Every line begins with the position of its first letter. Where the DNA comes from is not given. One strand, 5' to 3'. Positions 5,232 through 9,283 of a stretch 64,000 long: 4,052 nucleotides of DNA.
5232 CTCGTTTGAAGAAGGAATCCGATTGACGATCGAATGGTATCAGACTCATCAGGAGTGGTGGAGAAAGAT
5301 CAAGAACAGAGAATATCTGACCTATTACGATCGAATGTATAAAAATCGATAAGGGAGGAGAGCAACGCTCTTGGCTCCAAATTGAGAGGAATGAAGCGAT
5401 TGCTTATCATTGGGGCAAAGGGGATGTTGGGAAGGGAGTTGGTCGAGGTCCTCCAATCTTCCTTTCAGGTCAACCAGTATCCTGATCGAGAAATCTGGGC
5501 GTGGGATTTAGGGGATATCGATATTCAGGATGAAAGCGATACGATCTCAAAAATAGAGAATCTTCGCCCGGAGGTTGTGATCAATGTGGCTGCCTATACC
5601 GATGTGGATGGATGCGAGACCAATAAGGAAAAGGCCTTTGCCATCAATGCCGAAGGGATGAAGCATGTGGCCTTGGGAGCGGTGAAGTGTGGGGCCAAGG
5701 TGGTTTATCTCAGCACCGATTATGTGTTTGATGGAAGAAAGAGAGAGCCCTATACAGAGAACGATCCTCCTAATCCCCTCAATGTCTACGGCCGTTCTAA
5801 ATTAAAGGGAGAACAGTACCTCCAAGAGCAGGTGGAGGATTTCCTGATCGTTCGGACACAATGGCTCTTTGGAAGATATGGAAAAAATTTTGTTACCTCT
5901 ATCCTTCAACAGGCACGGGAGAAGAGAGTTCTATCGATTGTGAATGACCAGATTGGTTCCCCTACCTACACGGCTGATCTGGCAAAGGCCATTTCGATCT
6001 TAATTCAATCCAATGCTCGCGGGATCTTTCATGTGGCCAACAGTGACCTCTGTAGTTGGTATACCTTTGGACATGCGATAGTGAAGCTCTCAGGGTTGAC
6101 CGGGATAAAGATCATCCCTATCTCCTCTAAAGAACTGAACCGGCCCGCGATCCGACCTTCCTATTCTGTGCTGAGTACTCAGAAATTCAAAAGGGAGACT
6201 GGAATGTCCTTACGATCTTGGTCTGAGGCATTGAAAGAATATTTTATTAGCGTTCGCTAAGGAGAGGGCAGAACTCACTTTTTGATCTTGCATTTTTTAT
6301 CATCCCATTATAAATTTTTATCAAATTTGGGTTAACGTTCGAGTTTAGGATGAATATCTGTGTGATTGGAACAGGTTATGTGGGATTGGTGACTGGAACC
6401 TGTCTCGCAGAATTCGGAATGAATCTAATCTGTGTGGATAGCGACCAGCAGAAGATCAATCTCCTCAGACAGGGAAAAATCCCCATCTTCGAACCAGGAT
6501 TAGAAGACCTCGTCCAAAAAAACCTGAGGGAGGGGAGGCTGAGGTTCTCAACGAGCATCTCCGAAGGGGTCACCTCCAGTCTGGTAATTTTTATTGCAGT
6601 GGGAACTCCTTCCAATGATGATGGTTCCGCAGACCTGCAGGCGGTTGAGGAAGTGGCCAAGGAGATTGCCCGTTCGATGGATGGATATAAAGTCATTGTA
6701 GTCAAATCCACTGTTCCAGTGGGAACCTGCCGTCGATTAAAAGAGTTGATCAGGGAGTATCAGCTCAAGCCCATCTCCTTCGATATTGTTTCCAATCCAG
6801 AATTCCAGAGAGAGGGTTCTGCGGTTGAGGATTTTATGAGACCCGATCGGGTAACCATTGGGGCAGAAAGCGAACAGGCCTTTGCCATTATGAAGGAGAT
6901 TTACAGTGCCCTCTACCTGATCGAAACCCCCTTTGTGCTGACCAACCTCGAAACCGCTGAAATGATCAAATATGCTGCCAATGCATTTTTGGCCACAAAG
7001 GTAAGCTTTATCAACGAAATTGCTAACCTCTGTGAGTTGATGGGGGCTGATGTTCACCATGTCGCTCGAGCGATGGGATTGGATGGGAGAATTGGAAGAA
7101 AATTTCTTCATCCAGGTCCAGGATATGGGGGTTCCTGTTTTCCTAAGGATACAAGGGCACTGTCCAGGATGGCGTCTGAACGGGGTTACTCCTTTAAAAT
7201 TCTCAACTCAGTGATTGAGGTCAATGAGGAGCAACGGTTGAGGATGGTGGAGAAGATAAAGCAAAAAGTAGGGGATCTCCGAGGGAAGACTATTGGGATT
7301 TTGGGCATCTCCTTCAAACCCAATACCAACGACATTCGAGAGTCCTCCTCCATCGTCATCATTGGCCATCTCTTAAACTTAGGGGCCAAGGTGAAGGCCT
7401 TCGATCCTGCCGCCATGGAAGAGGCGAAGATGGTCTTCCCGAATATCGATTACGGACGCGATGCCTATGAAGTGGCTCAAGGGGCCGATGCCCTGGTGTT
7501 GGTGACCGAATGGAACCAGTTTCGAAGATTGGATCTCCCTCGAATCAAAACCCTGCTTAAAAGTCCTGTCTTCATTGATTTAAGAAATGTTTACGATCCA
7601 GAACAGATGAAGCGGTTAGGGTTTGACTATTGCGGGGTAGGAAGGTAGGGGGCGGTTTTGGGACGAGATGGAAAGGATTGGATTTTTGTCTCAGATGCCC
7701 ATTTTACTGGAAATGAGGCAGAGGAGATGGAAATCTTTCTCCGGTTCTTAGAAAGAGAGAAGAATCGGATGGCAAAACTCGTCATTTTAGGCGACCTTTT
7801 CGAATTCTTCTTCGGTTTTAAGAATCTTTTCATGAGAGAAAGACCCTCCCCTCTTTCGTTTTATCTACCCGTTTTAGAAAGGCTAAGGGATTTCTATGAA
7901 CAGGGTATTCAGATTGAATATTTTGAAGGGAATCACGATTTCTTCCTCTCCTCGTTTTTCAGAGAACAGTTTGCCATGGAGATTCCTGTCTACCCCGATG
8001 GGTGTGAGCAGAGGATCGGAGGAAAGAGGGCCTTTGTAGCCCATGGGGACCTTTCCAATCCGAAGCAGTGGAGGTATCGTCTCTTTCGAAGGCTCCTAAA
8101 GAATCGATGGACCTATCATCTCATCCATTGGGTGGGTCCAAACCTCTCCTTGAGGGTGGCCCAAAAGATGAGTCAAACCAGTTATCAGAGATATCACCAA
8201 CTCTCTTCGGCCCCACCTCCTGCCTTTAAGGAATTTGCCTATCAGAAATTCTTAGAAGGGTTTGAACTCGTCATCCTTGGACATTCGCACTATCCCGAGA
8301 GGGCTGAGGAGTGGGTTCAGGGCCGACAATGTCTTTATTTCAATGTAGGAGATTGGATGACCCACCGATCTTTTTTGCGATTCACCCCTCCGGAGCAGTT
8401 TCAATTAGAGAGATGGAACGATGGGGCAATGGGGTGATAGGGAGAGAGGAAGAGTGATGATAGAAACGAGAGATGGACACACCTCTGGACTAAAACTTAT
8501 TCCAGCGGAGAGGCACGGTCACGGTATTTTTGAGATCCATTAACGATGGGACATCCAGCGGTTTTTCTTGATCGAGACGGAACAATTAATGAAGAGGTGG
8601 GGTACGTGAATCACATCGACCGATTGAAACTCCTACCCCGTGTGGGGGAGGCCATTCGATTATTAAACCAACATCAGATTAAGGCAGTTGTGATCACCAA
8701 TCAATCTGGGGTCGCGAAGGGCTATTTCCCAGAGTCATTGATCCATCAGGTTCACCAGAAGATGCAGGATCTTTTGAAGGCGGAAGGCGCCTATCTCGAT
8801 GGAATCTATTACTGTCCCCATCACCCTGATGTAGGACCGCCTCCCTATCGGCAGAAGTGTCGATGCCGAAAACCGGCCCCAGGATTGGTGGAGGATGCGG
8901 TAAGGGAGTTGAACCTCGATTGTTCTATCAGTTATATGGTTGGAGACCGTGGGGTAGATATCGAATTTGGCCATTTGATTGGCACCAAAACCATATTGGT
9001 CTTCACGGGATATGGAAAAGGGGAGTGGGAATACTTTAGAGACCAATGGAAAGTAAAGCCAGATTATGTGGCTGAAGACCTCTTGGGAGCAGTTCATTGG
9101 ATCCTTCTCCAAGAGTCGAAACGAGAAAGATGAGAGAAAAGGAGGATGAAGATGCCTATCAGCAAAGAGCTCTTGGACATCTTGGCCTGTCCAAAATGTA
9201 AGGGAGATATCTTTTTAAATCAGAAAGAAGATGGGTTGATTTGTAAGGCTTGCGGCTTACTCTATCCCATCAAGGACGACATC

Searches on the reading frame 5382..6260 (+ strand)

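Call 46: search_protein_families(library=pfam, proteins=[window:5382-6260:+], max_evalue=0.00001)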
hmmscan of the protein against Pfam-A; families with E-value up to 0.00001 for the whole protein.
window:5382-6260:+ (292 aa): 6 families
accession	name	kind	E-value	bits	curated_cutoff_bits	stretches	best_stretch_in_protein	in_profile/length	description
PF04321.23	RmlD_sub_bind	-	1.3e-93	313.7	27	1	6-288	2-282/287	RmlD substrate binding domain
PF01370.27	Epimerase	-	4.6e-25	88.9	20.9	1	8-213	2-230/240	NAD dependent epimerase/dehydratase family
PF02719.21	Polysacc_synt_2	-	1.1e-11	45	20.2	1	47-168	62-170/293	Polysaccharide biosynthesis protein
PF16363.11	GDP_Man_Dehyd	-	5.8e-11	42.9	27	1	42-171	55-193/332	GDP-mannose 4,6 dehydratase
PF01073.25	3Beta_HSD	-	3.4e-09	36.6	22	1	44-204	50-225/280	3-beta hydroxysteroid dehydrogenase/isomerase family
PF07993.18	NAD_binding_4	-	1e-06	28.6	20.1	1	64-160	90-205/258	Male sterility protein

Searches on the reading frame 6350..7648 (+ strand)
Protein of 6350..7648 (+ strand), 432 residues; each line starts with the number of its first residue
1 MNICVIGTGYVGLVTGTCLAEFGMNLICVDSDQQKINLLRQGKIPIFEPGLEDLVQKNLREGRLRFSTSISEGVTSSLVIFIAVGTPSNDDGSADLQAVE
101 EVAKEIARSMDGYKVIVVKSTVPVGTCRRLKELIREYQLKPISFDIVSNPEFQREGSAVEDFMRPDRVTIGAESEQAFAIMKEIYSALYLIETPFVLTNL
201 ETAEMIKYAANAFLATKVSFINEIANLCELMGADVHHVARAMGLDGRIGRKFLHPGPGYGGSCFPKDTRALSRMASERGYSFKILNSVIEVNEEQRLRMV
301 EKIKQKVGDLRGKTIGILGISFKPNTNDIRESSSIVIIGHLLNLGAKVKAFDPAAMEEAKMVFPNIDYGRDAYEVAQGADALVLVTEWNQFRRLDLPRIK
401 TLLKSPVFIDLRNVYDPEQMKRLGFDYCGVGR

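Call 46: search_protein_families(library=pfam, proteins=[window:6350-7648:+], max_evalue=0.00001)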
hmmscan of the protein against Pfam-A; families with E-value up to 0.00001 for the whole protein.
window:6350-7648:+ (432 aa): 3 families
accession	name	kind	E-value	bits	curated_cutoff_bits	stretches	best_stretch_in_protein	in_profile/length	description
PF03721.20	UDPG_MGDP_dh_N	-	2.9e-68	229.6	27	1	1-184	1-187/187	UDP-glucose/GDP-mannose dehydrogenase family, NAD binding domain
PF00984.24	UDPG_MGDP_dh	-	1.7e-40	137.5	25.4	1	201-293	1-93/94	UDP-glucose/GDP-mannose dehydrogenase family, central domain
PF03720.21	UDPG_MGDP_dh_C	-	7.8e-32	110.2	30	1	316-417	1-103/103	UDP-glucose/GDP-mannose dehydrogenase family, UDP binding domain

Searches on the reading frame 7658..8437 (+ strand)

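Call 46: search_protein_families(library=pfam, proteins=[window:7658-8437:+], max_evalue=0.00001)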
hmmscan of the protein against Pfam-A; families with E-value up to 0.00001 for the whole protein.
window:7658-8437:+ (259 aa): 2 families
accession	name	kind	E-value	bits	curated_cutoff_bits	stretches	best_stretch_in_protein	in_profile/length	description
PF12850.12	Metallophos_2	-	2.5e-06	28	27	0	9-136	4-93/154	Calcineurin-like phosphoesterase superfamily domain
PF00149.33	Metallophos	-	8.6e-06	26.7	21.5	0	10-213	5-191/191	Calcineurin-like phosphoesterase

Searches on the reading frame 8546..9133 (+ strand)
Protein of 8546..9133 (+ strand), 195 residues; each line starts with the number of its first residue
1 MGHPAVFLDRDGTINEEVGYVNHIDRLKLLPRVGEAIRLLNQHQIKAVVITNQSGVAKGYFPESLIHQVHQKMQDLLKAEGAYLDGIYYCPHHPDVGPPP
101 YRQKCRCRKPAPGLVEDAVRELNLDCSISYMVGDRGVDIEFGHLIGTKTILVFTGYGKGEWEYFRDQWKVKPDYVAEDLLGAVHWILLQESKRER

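Call 46: search_protein_families(library=pfam, proteins=[window:8546-9133:+], max_evalue=0.00001)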
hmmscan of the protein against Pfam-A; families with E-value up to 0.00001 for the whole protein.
window:8546-9133:+ (195 aa): 3 families
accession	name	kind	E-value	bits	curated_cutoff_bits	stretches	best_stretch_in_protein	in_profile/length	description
PF13242.12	Hydrolase_like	-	8e-15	55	22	1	107-180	2-73/75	HAD-hyrolase-like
PF00702.32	Hydrolase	-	4e-08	34.3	26.4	1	15-144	85-189/191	haloacid dehalogenase-like hydrolase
PF13419.12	HAD_2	-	2.3e-07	31.5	23.8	0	105-152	131-178/178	Haloacid dehalogenase-like hydrolase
